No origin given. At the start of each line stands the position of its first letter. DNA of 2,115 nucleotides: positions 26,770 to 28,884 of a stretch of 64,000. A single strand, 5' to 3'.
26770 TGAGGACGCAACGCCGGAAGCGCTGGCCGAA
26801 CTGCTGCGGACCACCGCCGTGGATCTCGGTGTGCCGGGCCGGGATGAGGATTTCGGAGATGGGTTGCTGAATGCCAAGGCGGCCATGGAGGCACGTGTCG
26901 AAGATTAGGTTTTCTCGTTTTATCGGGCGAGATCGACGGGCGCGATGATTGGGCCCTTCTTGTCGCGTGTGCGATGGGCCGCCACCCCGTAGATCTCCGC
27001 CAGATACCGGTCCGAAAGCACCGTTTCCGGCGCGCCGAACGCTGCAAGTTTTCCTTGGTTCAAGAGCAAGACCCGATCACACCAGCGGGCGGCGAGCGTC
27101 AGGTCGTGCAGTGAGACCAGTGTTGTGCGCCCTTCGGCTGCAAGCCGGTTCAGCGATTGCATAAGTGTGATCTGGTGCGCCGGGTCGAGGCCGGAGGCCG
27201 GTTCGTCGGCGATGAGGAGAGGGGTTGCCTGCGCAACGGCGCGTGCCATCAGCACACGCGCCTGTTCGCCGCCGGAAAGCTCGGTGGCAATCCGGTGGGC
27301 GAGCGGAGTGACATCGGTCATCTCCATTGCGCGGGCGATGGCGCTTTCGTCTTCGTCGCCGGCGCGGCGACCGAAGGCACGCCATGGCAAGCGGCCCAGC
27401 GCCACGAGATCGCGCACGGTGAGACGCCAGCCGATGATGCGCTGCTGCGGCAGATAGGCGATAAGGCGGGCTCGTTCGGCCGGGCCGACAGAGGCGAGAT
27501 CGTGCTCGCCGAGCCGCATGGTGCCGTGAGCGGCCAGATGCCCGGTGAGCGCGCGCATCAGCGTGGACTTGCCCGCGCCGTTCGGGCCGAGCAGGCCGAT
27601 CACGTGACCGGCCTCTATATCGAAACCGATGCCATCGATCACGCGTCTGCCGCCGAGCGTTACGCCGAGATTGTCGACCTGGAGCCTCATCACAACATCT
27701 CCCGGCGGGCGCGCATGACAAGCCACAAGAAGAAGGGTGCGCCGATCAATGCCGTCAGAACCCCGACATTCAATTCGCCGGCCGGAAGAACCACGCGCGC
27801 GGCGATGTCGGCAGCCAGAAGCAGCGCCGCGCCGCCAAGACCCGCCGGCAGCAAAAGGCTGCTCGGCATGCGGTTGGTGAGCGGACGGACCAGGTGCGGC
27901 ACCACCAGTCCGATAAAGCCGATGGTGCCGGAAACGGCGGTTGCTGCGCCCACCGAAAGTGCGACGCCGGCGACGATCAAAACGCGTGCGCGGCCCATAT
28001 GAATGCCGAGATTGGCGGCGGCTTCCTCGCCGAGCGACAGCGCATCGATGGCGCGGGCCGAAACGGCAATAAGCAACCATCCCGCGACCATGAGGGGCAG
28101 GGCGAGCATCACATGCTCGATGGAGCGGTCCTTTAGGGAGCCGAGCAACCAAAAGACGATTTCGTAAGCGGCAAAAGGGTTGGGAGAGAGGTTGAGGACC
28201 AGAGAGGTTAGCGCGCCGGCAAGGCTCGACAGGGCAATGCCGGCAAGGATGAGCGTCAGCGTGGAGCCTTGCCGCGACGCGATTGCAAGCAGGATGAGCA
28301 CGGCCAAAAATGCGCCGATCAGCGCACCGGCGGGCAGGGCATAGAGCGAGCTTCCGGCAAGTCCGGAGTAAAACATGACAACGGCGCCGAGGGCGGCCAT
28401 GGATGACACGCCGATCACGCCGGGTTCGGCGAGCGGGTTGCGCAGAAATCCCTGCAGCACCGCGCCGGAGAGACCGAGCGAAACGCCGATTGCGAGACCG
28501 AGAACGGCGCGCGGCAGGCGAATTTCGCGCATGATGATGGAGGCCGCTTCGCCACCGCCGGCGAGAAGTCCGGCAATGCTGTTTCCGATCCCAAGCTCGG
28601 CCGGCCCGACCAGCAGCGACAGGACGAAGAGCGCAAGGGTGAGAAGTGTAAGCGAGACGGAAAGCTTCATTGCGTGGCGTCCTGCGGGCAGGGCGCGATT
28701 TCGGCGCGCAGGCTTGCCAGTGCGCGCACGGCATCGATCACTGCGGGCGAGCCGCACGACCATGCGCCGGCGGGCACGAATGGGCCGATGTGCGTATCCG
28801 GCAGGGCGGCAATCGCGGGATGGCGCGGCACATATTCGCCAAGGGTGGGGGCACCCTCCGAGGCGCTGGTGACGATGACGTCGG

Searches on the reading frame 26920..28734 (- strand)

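Call 68: search_protein_families(library=pfam, proteins=[window:26920-28734:-], max_evalue=0.001)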
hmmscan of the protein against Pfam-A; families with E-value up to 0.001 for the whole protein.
window:26920-28734:- (604 aa): 4 families
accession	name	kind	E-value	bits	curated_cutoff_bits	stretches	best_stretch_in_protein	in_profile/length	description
PF00005.33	ABC_tran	-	4.4e-26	92.6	25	1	367-513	2-136/137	ABC transporter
PF13304.12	AAA_21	-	3e-07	31.3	27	0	379-396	2-19/304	AAA domain, putative AbiEii toxin, Type IV TA system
PF02463.25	SMC_N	-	2e-05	24.5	40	0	378-403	26-51/220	RecF/RecN/SMC N terminal domain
PF13191.12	AAA_16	-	0.00051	21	32.6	0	378-509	26-104/167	AAA ATPase domain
